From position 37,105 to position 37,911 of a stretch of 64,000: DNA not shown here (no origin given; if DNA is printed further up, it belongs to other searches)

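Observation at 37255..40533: PaREP1/HEPN-like small gene directly upstream of an MmeI-family restriction-modification enzyme: candidate undescribed two-gene defence module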

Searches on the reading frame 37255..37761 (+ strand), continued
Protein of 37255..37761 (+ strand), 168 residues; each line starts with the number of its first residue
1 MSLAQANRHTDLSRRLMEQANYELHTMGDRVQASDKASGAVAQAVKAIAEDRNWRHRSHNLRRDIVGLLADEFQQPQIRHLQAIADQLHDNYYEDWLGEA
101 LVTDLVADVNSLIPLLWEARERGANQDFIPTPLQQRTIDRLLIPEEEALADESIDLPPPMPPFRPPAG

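Call 30: predict_structure(alignment_id=A1)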
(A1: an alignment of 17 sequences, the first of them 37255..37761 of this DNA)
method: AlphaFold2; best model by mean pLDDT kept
length: 168 residues; sequences in the alignment: 17
mean_pLDDT: 91.8   pTM: 0.85
mean pLDDT of the five models: 91.8, 90.3, 90.0, 89.6, 87.3
residues with pLDDT >= 90: 133; 70-90: 28; 50-70: 6; < 50: 1
segments of 3 or more residues with pLDDT < 50: none
pLDDT, mean of each block of 10 residues (from residue 1): 85 98 97 98 97 91 95 95 95 94 98 97 94 94 88 71 70
secondary structure, 60 per line:
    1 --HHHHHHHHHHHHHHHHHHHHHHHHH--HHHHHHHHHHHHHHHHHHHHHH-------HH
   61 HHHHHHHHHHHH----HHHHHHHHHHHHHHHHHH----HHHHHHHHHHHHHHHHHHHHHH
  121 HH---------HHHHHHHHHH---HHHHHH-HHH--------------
elements in order: H3-27 H30-51 H59-72 H77-94 H99-122 H132-141 H145-150

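Call 35: fold_search(model_id=the predicted structure, library=pdb)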
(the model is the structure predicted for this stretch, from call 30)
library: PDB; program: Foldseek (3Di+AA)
matches with E <= 10: 358; with E <= 0.001: 0
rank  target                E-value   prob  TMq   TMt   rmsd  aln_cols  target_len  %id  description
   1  2q00_A                3.8e-03  1.00  0.56  0.77   2.1       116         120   24  Crystal structure of the P95883_SULSO protein from Sulfolobus solfataricus. NESG target SsR10. (released 2007-05-29)
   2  2hsb                  1.4e-02  1.00  0.62  0.81   2.1       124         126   14  Crystal structure of a hepn domain containing protein (af_0298) from archaeoglobus fulgidus at 1.95 A resolution (released 2006-08-15)
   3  2q00_B                1.5e-02  1.00  0.52  0.70   3.4       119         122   25  Crystal structure of the P95883_SULSO protein from Sulfolobus solfataricus. NESG target SsR10. (released 2007-05-29)
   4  1o3u                  5.8e-02  1.00  0.49  0.66   4.2       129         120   21  Crystal structure of an hepn domain protein (tm0613) from thermotoga maritima at 1.75 A resolution (released 2003-04-22)
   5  4nqf_A                8.6e-02  1.00  0.47  0.53   6.4       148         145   14  Crystal structure of HEPN domain protein (released 2014-03-26)
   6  2jpu_MODEL_1_A        9.0e-02  1.00  0.51  0.65   2.9       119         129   26  solution structure of NESG target SsR10, Orf c02003 protein (released 2007-07-03)
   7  1ufb_A                1.2e-01  1.00  0.51  0.65   3.8       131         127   18  Crystal structure of TT1696 from Thermus thermophilus HB8 (released 2003-11-28)
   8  1wol                  1.4e-01  1.00  0.50  0.67   3.4       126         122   16  Crystal Structure of ST0689, an archaeal HEPN homologue (released 2005-11-22)
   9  7ae6_B                1.9e-01  0.96  0.43  0.48   6.4       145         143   10  Crystal structure of di-AMPylated HEPN(R102A) toxin (released 2020-12-30)
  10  7ae9_B                3.2e-01  0.80  0.38  0.45   6.9       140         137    9  Crystal structure of mono-AMPylated HEPN(R46E) toxin in complex with MNT antitoxin (released 2020-12-30)
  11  7bxo_F                3.4e-01  0.93  0.44  0.54   4.6       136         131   13  Crystal structure of the toxin-antitoxin with AMP-PNP (released 2020-09-30)
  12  7ae9_A                3.5e-01  0.80  0.38  0.44   6.9       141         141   10  Crystal structure of mono-AMPylated HEPN(R46E) toxin in complex with MNT antitoxin (released 2020-12-30)
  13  7bxo_D                4.5e-01  0.89  0.44  0.53   5.0       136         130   13  Crystal structure of the toxin-antitoxin with AMP-PNP (released 2020-09-30)
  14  6m6u_H                6.0e-01  0.89  0.44  0.53   4.4       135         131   11  Crystal structure the toxin-antitoxin MntA-HpeT mutant-D39ED41E (released 2020-09-30)
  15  6m6w_D                6.3e-01  0.89  0.45  0.55   4.2       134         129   12  Crystal structure the toxin-antitoxin MntA-HpeT mutant-Y104A (released 2020-09-30)
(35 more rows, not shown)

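Call 36: search_protein_families(library=pfam, proteins=[L015:11508-14498:+, L061:12640-13392:-, L047:7519-9885:-, L055:10761-11666:+, L003:7303-8172:-, L001:3450-5120:-, L040:7277-8326:-, L010:5220-6239:+, L011:5109-5657:+, L040:10734-11669:-], max_evalue=0.001)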
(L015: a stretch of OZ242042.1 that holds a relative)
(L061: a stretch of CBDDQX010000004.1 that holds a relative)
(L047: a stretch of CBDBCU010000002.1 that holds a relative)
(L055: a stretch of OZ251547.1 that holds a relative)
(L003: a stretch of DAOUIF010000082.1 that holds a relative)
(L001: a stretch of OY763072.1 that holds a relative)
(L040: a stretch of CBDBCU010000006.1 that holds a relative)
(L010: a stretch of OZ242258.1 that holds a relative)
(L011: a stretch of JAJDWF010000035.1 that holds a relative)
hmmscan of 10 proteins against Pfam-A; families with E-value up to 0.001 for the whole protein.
L015:11508-14498:+ (996 aa): 1 family
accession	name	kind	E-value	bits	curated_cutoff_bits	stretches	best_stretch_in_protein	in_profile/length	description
PF20473.4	MmeI_Mtase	-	0.00056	19.6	27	0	377-515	17-147/259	MmeI, DNA-methyltransferase domain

L061:12640-13392:- (250 aa): 0 families

L047:7519-9885:- (788 aa): 1 family
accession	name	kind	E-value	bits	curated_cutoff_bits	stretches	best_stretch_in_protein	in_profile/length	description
PF13231.12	PMT_2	-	7.4e-08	33.2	26.1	1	115-223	29-132/160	Dolichyl-phosphate-mannose-protein mannosyltransferase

L055:10761-11666:+ (301 aa): 8 families
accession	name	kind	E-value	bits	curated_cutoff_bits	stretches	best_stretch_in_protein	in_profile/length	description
PF07728.20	AAA_5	-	3.8e-13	50.1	22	1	47-199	2-139/139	AAA domain (dynein-related subfamily)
PF00004.35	AAA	-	1.3e-11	45.5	21.2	1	48-199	2-123/131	ATPase family associated with various cellular activities (AAA)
PF07726.17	AAA_3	-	3e-09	37.3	27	0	47-78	2-33/131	ATPase family associated with various cellular activities (AAA)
PF05496.18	RuvB_N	-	5e-06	26.8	27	0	47-72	36-61/159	Holliday junction DNA helicase RuvB P-loop domain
PF13191.12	AAA_16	-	1.2e-05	26.3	32.6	1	45-161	25-157/167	AAA ATPase domain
PF13401.12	AAA_22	-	4.6e-05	24.2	27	1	45-165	6-116/130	AAA domain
PF13238.12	AAA_18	-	0.00017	22.5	29.4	0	48-80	2-25/128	AAA domain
PF07724.20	AAA_2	-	0.00025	21.5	27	0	48-189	7-127/166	AAA domain (Cdc48 subfamily)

L003:7303-8172:- (289 aa): 2 families
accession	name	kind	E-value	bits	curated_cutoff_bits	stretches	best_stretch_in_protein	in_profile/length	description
PF01436.27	NHL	-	2.3e-14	53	20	2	178-203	1-26/28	NHL repeat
PF17170.10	DUF5128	-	2.6e-08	33.9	22.9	0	140-212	53-125/321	6-bladed beta-propeller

L001:3450-5120:- (556 aa): 4 families
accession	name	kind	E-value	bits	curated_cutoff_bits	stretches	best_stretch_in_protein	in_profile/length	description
PF00205.28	TPP_enzyme_M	-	2.2e-40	138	30.4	1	196-331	1-137/137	Thiamine pyrophosphate enzyme, central domain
PF02775.26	TPP_enzyme_C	-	1.1e-35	123.1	21.9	1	392-542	1-151/151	Thiamine pyrophosphate enzyme, C-terminal TPP binding domain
PF02776.23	TPP_enzyme_N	-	1.6e-25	89.6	26.8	1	4-114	1-115/119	Thiamine pyrophosphate enzyme, N-terminal TPP binding domain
PF02552.22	CO_dh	-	0.0004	20.7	21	1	195-282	24-115/168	CO dehydrogenase beta subunit/acetyl-CoA synthase epsilon subunit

L040:7277-8326:- (349 aa): 4 families
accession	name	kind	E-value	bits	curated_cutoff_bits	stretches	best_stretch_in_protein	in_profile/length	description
PF00005.33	ABC_tran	-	1.6e-30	106.9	25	1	25-184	2-137/137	ABC transporter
PF08352.17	oligo_HPY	-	2.4e-20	73.1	27.1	1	235-300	1-65/65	Oligopeptide/dipeptide transporter, C-terminal region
PF13304.12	AAA_21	-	3.1e-07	31.2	27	1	143-219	199-303/304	AAA domain, putative AbiEii toxin, Type IV TA system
PF02463.25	SMC_N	-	0.0009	19.2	40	0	39-226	29-209/220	RecF/RecN/SMC N terminal domain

L010:5220-6239:+ (339 aa): 1 family
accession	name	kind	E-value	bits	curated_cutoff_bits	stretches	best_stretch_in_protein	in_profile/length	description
PF04909.20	Amidohydro_2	-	3.2e-36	126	26.4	1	24-335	1-288/289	Amidohydrolase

L011:5109-5657:+ (182 aa): 1 family
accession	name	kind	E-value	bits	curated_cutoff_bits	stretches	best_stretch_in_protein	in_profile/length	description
PF05685.18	Uma2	-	2.8e-30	105.5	27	1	9-176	2-171/172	Putative restriction endonuclease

L040:10734-11669:- (311 aa): 0 families

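Call 55: search_protein_families(library=padloc, alignment_id=A3, max_evalue=1e-8)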
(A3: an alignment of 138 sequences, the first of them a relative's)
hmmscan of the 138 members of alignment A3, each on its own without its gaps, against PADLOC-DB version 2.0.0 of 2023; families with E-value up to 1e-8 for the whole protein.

A. member 1, L051:30-410:+ (127 aa): 0 families

B. families by the number of members that match (of 138 scanned): 48 families (the first 25 are shown)
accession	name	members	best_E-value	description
PDLC04134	mad2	2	1.2e-25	mads_2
PDLC03547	REase_II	2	1.9e-18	Type II restriction enzyme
PDLC03448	REase_II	2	7.7e-16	Type II restriction enzyme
PDLC04140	mad8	2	7.4e-12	mads_8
PDLC00660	HmaB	1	1.2e-264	DNA-adenine methylase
PDLC00661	HmaB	1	7.1e-259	DNA-adenine methylase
PDLC03257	MTase_II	1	6.8e-99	Type II methyltransferase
PDLC03345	MTase_II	1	5.1e-68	Type II methyltransferase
PDLC05005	PDC-S35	1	2e-66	-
PDLC05007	PDC-S35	1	4.8e-64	-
PDLC05004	PDC-S35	1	7.7e-60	-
PDLC04163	HEC-09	1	5.3e-48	-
PDLC05006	PDC-S35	1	2.9e-47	-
PDLC05003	PDC-S35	1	6.3e-43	-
PDLC04606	PDC-M37B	1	4.2e-38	-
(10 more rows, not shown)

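Call 56: search_protein_families(library=padloc, alignment_id=A4, max_evalue=1e-8)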
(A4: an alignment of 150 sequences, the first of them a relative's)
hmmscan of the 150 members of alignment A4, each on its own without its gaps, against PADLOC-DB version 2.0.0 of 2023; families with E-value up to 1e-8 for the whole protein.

A. member 1, L069:18661-19011:+ (117 aa): 0 families

B. families by the number of members that match (of 150 scanned): 164 families (the first 25 are shown)
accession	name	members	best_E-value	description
PDLC03371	MTase_II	3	1.3e-40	Type II methyltransferase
PDLC04177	HEC-01A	2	6.6e-112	-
PDLC04175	HEC-01A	2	5.4e-48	-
PDLC03878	NsnB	2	1.7e-47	-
PDLC04183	HEC-01A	2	1.8e-47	-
PDLC03299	MTase_II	2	3.3e-44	Type II methyltransferase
PDLC04178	HEC-01A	2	2.8e-41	-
PDLC04182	HEC-01A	2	9.8e-39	-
PDLC02980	AriA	2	1.1e-35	-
PDLC02979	AriA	2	6.4e-34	-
PDLC04176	HEC-01A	2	6.3e-31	-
PDLC04391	PDC-M07A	2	1.6e-30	-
PDLC03320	MTase_II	2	4.1e-30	Type II methyltransferase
PDLC04184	HEC-01A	2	1.4e-29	-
PDLC04389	PDC-M07A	2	1.5e-27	-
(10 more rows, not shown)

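Call 57: search_protein_families(library=pfam, proteins=[L001:10573-10797:+, L006:10556-10837:+, L010:10530-10769:+, L015:11142-11366:+, L006:14585-14950:+, L006:15007-15384:+], max_evalue=0.1)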
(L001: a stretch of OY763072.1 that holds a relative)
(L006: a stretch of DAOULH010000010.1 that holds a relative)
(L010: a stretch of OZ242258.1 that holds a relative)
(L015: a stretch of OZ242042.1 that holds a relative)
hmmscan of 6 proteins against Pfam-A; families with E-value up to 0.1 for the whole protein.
L001:10573-10797:+ (75 aa): 1 family
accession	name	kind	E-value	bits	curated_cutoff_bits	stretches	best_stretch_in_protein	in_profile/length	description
PF15919.11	HicB_lk_antitox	-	0.0095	16.5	27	1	3-55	5-57/123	HicB_like antitoxin of bacterial toxin-antitoxin system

L006:10556-10837:+ (94 aa): 1 family
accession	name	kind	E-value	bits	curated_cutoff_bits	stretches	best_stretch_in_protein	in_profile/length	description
PF15919.11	HicB_lk_antitox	-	0.00096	19.7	27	1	6-61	2-57/123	HicB_like antitoxin of bacterial toxin-antitoxin system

L010:10530-10769:+ (80 aa): 1 family
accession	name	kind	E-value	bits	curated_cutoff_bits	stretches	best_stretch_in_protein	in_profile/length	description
PF15919.11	HicB_lk_antitox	-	2.3e-05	24.9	27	1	6-65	2-61/123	HicB_like antitoxin of bacterial toxin-antitoxin system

L015:11142-11366:+ (75 aa): 1 family
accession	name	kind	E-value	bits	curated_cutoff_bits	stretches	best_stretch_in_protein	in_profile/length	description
PF15919.11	HicB_lk_antitox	-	0.0052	17.4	27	1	3-55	5-57/123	HicB_like antitoxin of bacterial toxin-antitoxin system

L006:14585-14950:+ (122 aa): 2 families
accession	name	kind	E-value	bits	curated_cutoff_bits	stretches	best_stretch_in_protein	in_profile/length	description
PF18929.5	DUF5678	-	0.0034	17.6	23.2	1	70-109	4-42/49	Family of unknown function (DUF5678)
PF15059.11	Speriolin_C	-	0.019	15.4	27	1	32-96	79-139/148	Speriolin C-terminus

L006:15007-15384:+ (126 aa): 3 families
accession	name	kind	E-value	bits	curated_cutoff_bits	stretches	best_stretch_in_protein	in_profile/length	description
PF13650.11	Asp_protease_2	-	0.0018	19.4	24.3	1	9-53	9-53/90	Aspartyl protease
PF13975.11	gag-asp_proteas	-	0.0061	17.6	28.2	1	9-50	9-50/92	gag-polyprotein putative aspartyl protease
PF00077.25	RVP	-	0.007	17.1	20.7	1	9-102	15-97/101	Retroviral aspartyl protease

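Call 62: find_homologous_proteins(query=L010:10530-10769:+, max_evalue=0.001)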
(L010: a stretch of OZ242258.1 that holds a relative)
Query L010:10530-10769:+ (80 aa): 2714 proteins with E <= 0.001 among 2718 candidates; the best 120 are listed.
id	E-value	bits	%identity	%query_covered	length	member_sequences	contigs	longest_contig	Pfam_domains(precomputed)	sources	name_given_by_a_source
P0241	4.9e-47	175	71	78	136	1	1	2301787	PF15919.12,PF15970.12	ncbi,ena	-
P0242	2.3e-40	153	93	100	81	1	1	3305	-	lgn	-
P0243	3.9e-40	153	93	100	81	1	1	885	-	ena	-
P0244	5.8e-40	152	93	100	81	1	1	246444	-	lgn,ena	-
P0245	6.2e-40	152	93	100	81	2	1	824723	PF15919.12,PF15970.12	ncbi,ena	-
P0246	7.0e-40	152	93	100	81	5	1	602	-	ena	-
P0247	2.2e-39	150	92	98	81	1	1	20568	PF15919.12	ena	-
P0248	2.2e-39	150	91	100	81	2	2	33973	-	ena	-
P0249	1.5e-38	148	88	100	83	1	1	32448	PF15919.12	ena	-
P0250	1.8e-38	147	86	100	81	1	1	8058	-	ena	-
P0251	2.9e-38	147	88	100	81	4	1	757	-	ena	-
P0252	3.2e-38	147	89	100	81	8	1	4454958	-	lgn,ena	-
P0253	3.2e-38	147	89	100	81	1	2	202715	-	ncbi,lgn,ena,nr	ncbi:MAG: type II toxin-antitoxin system HicB family antitoxin [Chloroflexota bacterium]|nr:type II 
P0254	3.2e-38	147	88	100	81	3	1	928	PF15970.12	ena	-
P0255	5.0e-38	146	88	100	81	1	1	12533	PF15919.12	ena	-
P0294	1.8e-36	141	81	100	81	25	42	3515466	PF15919.12,PF15970.12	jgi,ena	jgi:antitoxin HicB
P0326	1.5e-35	138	83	100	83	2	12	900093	-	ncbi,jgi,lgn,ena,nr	ncbi:MAG: type II toxin-antitoxin system HicB family antitoxin [Chloroflexi bacterium]|nr:type II to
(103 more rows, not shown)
